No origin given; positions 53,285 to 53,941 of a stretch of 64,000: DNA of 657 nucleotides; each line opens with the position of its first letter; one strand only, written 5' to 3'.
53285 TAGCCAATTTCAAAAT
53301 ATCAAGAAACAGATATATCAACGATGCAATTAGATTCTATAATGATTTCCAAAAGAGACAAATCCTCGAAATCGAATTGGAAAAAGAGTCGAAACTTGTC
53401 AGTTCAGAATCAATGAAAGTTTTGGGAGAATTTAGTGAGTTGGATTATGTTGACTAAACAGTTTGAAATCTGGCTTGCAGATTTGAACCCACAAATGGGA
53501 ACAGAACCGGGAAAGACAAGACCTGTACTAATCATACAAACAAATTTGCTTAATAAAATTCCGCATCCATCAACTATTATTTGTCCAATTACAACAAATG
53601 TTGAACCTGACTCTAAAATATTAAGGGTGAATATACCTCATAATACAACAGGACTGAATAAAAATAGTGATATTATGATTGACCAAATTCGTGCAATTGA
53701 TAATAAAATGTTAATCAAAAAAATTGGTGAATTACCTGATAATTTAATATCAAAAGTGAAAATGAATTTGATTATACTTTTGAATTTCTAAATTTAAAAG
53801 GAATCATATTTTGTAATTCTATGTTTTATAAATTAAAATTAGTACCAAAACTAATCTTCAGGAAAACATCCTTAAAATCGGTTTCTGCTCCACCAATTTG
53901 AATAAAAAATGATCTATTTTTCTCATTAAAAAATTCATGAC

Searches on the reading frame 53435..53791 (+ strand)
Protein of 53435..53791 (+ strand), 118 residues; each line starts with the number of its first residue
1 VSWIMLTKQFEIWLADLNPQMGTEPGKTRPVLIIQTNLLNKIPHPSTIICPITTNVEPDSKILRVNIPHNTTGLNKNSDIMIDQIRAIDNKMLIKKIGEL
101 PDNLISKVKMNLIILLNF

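Call 41: search_protein_families(library=pfam, proteins=[window:53435-53791:+], max_evalue=0.001)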
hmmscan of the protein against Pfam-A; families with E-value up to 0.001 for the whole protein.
window:53435-53791:+ (118 aa): 1 family
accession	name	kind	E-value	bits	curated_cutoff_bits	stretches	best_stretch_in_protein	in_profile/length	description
PF02452.23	PemK_toxin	-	4.6e-29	101.2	23.1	1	8-115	1-108/109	PemK-like, MazF-like toxin of type II toxin-antitoxin system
